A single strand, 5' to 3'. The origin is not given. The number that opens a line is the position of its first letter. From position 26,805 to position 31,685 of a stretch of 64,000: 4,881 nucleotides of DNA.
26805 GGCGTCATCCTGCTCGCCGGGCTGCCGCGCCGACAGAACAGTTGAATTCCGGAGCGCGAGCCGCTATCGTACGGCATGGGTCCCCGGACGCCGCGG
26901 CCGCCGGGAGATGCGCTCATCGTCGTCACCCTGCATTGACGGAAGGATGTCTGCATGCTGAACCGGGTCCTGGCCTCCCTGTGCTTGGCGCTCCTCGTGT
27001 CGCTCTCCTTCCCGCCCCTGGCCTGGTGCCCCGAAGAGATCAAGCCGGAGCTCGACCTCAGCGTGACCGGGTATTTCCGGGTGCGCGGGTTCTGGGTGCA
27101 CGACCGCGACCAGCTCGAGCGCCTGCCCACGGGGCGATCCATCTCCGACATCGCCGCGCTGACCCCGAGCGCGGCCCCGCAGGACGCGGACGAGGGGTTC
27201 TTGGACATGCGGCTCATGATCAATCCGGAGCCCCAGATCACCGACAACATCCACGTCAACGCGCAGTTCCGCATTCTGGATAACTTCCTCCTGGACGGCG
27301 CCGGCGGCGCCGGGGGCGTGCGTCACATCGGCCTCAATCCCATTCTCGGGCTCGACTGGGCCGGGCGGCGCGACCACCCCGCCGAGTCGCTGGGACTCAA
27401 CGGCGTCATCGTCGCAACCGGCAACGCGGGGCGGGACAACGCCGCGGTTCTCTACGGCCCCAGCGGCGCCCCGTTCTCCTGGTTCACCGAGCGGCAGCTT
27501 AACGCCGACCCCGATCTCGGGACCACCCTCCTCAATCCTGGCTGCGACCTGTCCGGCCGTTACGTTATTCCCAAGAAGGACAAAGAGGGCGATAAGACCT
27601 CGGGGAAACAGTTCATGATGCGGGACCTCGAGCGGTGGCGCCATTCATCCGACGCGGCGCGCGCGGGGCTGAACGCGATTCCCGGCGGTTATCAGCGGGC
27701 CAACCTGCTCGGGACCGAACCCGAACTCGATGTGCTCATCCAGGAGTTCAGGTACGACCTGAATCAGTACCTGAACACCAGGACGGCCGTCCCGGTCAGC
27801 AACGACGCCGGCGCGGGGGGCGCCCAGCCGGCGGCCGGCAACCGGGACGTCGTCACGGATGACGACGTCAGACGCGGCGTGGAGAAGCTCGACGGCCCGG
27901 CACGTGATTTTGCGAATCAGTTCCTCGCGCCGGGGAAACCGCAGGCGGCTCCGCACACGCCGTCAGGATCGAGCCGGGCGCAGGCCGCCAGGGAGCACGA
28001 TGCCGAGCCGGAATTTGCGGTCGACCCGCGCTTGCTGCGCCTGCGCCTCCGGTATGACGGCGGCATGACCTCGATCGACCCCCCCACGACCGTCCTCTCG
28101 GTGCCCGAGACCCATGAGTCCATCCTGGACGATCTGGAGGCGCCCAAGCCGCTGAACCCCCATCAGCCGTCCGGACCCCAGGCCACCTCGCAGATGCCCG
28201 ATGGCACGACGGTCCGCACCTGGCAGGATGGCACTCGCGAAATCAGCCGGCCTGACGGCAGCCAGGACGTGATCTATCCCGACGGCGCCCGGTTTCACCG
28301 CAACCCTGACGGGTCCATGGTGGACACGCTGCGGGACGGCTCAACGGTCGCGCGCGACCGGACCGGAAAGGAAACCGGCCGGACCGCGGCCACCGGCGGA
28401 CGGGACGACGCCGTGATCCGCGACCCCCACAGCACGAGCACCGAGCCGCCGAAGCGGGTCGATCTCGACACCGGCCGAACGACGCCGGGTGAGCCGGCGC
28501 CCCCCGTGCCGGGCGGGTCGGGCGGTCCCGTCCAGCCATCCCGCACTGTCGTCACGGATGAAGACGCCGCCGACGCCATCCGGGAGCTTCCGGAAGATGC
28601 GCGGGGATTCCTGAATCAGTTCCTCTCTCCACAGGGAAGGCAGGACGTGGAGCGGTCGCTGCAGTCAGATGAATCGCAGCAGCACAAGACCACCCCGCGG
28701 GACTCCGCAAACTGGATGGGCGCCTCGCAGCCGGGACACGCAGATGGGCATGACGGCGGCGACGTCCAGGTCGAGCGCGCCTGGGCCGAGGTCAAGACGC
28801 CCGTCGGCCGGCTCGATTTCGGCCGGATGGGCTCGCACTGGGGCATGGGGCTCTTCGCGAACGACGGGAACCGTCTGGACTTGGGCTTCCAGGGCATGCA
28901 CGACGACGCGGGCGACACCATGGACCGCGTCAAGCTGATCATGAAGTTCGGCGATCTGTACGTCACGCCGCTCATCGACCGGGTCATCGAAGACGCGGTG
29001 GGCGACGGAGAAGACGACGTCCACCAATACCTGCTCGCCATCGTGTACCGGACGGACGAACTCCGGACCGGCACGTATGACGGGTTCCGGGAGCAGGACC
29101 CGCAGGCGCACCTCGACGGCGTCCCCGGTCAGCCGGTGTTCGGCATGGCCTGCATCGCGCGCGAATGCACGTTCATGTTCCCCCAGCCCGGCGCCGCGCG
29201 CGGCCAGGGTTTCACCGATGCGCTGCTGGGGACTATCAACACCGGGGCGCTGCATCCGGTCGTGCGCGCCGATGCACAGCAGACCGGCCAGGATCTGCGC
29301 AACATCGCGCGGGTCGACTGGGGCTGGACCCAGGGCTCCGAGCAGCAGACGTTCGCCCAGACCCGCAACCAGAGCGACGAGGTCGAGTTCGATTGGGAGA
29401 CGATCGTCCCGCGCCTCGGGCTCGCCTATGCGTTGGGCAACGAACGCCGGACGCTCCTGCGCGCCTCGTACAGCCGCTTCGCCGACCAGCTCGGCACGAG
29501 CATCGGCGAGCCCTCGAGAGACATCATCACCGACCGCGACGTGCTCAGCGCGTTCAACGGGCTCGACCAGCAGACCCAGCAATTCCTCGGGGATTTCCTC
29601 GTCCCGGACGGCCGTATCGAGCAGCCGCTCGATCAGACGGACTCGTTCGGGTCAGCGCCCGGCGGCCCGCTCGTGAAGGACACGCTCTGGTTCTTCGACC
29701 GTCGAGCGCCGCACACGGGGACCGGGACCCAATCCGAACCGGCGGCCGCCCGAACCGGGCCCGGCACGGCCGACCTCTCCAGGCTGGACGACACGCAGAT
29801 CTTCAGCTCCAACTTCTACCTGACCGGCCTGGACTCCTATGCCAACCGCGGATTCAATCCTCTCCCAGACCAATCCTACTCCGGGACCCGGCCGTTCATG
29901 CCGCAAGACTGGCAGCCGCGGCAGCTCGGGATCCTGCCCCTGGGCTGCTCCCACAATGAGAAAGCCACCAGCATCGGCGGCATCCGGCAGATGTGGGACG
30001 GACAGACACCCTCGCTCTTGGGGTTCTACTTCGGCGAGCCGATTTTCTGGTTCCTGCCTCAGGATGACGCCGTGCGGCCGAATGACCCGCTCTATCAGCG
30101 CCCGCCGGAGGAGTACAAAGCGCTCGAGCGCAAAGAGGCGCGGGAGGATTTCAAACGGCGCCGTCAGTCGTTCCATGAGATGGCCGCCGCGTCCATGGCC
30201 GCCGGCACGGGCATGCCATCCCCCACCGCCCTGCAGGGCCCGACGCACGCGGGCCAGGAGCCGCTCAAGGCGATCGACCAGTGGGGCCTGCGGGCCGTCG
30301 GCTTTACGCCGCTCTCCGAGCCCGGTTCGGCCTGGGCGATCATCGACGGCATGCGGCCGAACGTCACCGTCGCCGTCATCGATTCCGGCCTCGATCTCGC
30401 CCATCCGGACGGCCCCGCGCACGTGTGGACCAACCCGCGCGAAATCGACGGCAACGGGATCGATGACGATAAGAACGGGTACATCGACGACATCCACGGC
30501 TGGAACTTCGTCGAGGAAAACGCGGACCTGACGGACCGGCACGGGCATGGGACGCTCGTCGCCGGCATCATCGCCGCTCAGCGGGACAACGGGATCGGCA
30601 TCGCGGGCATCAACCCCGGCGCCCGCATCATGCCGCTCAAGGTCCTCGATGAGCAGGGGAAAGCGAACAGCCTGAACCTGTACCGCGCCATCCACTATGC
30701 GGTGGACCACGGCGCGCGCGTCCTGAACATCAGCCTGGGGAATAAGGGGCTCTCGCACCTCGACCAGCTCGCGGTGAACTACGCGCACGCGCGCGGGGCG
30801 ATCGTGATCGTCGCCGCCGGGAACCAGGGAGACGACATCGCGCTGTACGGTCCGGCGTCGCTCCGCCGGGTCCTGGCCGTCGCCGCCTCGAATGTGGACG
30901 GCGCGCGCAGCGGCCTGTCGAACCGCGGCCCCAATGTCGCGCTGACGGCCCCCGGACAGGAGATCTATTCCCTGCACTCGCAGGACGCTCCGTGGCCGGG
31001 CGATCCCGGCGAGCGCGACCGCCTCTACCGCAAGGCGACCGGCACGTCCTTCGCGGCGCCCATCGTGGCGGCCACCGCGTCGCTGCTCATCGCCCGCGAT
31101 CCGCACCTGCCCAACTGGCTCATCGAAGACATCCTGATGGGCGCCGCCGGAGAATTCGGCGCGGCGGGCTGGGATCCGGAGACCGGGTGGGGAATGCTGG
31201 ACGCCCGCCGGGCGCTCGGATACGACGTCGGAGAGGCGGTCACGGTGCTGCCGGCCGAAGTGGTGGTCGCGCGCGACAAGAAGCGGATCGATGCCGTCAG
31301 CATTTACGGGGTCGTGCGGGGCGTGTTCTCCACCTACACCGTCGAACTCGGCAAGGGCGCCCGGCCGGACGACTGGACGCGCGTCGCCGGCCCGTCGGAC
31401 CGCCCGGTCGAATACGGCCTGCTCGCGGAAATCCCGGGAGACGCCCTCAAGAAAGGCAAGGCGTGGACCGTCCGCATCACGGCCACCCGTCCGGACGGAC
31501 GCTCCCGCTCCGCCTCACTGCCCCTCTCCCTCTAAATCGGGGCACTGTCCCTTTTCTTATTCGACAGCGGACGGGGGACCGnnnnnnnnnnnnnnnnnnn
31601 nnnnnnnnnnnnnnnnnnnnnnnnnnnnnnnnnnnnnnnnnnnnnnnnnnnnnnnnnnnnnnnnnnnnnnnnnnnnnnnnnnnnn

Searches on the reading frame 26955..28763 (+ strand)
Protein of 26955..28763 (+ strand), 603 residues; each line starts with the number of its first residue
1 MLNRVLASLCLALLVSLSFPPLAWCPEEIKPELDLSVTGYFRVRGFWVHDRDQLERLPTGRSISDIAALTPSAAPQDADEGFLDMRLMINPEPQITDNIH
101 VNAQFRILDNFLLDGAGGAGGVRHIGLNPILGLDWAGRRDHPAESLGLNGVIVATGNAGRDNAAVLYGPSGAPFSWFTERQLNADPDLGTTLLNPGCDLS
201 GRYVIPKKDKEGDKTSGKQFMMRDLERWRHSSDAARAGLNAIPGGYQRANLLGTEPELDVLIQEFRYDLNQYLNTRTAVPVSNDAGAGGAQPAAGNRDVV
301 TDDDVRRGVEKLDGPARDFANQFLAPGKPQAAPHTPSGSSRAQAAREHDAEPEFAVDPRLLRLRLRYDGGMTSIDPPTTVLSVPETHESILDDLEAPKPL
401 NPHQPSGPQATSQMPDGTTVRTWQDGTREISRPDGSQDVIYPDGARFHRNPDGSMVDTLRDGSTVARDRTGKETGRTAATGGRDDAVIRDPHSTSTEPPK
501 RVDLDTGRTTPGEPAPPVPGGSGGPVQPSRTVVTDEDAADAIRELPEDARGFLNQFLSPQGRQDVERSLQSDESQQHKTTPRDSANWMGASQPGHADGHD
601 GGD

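Call 6: search_protein_families(library=ncbifam, proteins=[window:26955-28763:+], max_evalue=10)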
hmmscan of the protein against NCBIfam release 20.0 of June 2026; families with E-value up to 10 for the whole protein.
seq(603 aa): 1 family
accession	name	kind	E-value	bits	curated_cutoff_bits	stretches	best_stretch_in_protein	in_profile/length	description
TIGR04551.1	TIGR04551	subfamily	1.3e-06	27.6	300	1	36-113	2-84/519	TIGR04551 family protein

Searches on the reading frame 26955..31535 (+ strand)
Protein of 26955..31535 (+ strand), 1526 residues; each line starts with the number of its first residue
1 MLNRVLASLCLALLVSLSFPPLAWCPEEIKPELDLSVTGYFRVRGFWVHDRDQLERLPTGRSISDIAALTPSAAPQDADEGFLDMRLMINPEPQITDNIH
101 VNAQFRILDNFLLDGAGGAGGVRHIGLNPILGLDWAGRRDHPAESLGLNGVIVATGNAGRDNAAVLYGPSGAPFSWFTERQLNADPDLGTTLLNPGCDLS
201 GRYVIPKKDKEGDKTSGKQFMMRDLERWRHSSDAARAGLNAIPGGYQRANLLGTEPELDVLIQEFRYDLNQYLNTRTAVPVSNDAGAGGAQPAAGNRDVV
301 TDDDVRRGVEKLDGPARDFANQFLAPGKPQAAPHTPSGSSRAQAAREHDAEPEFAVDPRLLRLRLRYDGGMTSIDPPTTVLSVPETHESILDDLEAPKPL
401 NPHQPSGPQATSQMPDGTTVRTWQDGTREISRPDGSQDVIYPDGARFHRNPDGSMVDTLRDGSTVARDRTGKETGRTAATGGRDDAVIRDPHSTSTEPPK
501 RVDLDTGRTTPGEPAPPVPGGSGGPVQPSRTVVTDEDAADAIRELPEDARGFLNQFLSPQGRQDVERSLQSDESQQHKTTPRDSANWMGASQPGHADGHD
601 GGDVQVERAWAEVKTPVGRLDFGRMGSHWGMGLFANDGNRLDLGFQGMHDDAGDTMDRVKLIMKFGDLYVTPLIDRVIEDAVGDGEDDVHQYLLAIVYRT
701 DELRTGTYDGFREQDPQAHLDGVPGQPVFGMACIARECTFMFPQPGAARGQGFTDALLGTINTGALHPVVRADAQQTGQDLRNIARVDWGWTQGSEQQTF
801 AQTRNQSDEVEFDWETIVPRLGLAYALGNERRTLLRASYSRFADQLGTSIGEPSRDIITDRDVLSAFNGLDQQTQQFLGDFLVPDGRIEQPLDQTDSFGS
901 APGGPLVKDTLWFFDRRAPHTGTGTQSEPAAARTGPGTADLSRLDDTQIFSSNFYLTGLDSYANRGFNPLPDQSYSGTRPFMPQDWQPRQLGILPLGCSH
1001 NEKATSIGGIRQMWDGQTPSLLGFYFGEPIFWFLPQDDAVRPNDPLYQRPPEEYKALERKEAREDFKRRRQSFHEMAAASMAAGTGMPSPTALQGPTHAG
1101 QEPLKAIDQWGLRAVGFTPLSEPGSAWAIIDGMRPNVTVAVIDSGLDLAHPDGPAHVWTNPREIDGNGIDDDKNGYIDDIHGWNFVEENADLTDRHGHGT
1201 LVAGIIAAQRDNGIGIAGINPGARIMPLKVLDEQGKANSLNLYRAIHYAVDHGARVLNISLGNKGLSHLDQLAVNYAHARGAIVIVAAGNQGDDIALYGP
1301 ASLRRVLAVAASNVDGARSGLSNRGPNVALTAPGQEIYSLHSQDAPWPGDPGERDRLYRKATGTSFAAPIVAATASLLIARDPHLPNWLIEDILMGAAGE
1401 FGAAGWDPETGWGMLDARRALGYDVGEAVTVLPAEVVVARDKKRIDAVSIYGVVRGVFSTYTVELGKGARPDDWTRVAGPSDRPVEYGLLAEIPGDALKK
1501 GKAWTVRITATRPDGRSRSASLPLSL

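Call 3: search_protein_families(library=pfam, proteins=[window:26955-31535:+], max_evalue=1)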
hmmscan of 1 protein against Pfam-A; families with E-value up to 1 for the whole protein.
window:26955-31535:+ (1526 aa): 3 families
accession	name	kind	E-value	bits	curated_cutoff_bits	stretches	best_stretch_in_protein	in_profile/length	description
PF00082.27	Peptidase_S8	-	5.7e-50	170.7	21.8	1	1136-1413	3-288/288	Subtilase family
PF25183.1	OMP_b-brl_4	-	2.2e-05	23.5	30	1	795-851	414-470/838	Outer membrane beta barrel domain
PF07202.18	Tcp10_C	-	0.0021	18.1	36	0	433-454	1-22/35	T-complex protein 10 C-terminus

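Call 4: search_protein_families(library=ncbifam, proteins=[window:26955-31535:+], max_evalue=1)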
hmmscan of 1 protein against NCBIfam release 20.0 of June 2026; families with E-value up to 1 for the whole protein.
window:26955-31535:+ (1526 aa): 10 families
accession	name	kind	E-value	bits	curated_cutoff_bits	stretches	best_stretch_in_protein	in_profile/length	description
TIGR03921.1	T7SS_mycosin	equivalog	1.1e-56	192.5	278.75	1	1136-1425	14-289/353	type VII secretion-associated serine protease mycosin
NF033595.1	denti_PrtP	equivalog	1.2e-27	96.8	300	2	1257-1417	342-498/606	dentilisin complex serine proteinase subunit PrtP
TIGR04551.1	TIGR04551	subfamily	9.6e-27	94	300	2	582-681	98-194/519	TIGR04551 family protein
TIGR03895.1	protease_PatA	subfamily_domain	1.6e-17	63.5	421.05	1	1198-1380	1-178/606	PatA/PatG family cyanobactin maturation protease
NF049966.1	QH_SP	equivalog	5e-15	55.5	165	1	1184-1312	28-143/219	subtilisin-like serine protease QhpE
NF040809.1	germ_prot_CspBA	exception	3.3e-05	21.7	1250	1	1137-1293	654-826/1099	bifunctional germination protease/germinant receptor pseudoprotease CspBA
NF040553.1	SGO_0316_fam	subfamily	0.00047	17.9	1400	1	1139-1291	290-464/1486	SGO_0316/SGO_0317 family LPXTG-anchored serine peptidase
NF042956.1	IteS_antiphage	equivalog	0.00065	18.1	900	1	1195-1293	290-396/747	S8 family anti-phage peptidase IteS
NF040808.2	CspC_non_triad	exception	0.016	13.7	675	1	1187-1295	157-282/556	bile acid germinant receptor pseudoprotease CspC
NF051851.1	AtpSerPepEprS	equivalog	0.019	13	1700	0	1136-1264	68-188/988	autotransporter serine peptidase EprS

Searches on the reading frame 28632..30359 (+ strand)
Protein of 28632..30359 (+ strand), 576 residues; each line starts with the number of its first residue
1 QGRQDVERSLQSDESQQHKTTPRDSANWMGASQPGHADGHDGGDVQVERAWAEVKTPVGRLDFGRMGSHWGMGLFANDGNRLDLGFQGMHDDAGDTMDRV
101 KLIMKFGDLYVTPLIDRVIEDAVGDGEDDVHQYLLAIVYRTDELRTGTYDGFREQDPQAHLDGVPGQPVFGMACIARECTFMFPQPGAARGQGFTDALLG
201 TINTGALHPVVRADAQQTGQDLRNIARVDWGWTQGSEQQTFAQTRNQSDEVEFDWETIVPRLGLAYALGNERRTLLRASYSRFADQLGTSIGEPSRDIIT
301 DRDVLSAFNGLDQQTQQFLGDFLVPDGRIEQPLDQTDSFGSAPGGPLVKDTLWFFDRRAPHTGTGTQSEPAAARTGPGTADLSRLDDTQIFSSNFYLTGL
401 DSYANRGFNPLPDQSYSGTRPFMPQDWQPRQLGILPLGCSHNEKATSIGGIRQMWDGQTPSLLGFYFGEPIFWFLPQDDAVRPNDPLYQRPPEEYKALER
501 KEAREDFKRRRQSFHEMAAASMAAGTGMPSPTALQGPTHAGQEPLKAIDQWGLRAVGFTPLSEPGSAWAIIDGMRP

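Call 6: search_protein_families(library=ncbifam, proteins=[window:28764-30305:+], max_evalue=10)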
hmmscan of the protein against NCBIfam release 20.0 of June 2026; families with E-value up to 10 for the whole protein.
seq(514 aa): 1 family
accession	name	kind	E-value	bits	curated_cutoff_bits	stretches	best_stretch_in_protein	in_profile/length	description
TIGR04551.1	TIGR04551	subfamily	1.9e-17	63.4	300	1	1-78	122-194/519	TIGR04551 family protein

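Call 75: find_related_loci(query=window:28632-30359:+, collection=metagenome_contigs, flank=6000)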
Query window:28632-30359:+ (576 aa) in metagenome_contigs; peptide patterns used: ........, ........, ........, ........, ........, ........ (x = any residue, [..] = any of these).
16 stretches matched a pattern, but none encodes a relative of the query by tblastn (E <= 1e-3).

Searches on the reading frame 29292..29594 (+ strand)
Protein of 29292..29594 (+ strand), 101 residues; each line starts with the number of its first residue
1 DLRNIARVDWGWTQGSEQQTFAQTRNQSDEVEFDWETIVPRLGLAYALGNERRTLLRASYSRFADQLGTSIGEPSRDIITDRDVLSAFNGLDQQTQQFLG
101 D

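Call 62: search_protein_families(library=pfam, proteins=[window:29292-29594:+], max_evalue=10)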
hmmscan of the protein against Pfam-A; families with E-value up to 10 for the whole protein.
window:29292-29594:+ (101 aa): 2 families
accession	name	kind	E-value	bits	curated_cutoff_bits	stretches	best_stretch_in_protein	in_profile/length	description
PF25183.1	OMP_b-brl_4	-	1.9e-05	23.7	30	1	16-72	414-470/838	Outer membrane beta barrel domain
PF03980.19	Nnf1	-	0.021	15.6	23.7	1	56-93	3-40/110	Nnf1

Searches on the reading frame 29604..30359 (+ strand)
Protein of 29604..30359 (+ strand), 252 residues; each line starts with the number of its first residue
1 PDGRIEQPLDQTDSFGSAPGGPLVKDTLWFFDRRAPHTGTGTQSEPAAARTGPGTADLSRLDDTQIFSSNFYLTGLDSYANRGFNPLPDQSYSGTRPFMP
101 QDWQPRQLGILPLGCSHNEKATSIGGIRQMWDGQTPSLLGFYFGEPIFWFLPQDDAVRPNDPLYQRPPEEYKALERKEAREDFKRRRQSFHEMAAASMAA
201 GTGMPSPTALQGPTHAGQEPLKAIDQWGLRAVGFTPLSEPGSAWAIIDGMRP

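Call 88: search_solved_structures(query=A6, max_evalue=1)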
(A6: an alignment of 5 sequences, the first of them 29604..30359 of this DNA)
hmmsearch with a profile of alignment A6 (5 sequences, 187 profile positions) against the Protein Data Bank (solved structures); distinct sequences matched with E-value up to 1: 1.
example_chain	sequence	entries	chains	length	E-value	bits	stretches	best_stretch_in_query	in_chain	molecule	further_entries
7qog_M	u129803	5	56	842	0.61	13.4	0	98-153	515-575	Cargo protein 1 gp45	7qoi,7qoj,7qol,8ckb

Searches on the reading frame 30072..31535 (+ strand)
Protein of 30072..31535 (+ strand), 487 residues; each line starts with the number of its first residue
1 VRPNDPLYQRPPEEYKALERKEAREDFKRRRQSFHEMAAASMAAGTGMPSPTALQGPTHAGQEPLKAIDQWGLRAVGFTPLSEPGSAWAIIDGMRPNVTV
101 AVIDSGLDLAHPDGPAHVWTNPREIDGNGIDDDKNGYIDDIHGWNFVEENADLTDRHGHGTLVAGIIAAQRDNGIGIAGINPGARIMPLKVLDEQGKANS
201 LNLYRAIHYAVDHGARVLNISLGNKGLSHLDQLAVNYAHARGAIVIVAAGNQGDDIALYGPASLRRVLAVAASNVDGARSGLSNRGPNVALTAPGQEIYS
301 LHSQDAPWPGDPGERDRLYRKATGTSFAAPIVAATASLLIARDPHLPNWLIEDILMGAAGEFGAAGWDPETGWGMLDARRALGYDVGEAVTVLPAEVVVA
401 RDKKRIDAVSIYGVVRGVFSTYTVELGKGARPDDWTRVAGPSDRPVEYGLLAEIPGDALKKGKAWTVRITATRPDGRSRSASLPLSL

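Call 71: search_solved_structures(query=window:30072-31535:+, max_evalue=1e-10)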
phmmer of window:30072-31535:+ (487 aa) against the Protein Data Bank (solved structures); distinct sequences matched with E-value up to 1e-10: 125 (the best 60 are shown).
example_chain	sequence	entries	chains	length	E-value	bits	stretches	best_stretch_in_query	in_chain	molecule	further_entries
3vv3_A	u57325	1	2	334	1.4e-33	120.2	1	69-365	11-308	Deseasin MCP-01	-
8coy_A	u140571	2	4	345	1.3e-30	110.4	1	89-382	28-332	subtilisin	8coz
8cp0_A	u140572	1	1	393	1.8e-30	109.9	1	89-383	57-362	subtilisin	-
4tr2_A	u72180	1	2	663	2.5e-30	109.4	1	89-382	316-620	Subtilisin-like 1 serine protease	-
8qke_A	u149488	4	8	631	6.5e-30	108.1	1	89-382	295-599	subtilisin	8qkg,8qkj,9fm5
1r6v_A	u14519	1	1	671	1.4e-29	107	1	69-401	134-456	subtilisin-like serine protease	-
1dbi_A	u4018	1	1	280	2.6e-29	106.1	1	141-342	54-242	AK.1 SERINE PROTEASE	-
4lvn_A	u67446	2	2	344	7.2e-29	104.6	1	97-350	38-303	Subtilisin-like serine protease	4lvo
8pol_A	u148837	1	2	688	2.9e-28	102.7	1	97-350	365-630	Subtilisin-like protease 1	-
9rk9_B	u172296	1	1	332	7.1e-28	101.4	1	141-385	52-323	Subtilisin-like serine protease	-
1thm_A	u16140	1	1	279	1.4e-27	100.4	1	141-343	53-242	THERMITASE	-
1tec_E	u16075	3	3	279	2.7e-27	99.4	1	141-343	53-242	THERMITASE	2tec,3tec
3lpd_A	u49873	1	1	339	3.3e-25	92.6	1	96-382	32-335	Acidic extracellular subtilisin-like protease AprV2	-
3lpa_A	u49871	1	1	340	5.1e-25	91.9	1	96-383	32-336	Acidic extracellular subtilisin-like protease AprV2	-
3lpc_A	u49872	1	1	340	2.3e-24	89.8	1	96-383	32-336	AprB2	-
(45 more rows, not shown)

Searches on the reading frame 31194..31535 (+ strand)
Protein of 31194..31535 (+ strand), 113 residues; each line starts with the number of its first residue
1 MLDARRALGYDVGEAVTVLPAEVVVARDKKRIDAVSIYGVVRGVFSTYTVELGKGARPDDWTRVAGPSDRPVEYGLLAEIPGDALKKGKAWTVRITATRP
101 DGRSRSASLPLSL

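Call 62: search_protein_families(library=pfam, proteins=[window:31194-31535:+], max_evalue=10)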
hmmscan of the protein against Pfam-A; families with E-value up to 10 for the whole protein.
window:31194-31535:+ (113 aa): 0 families
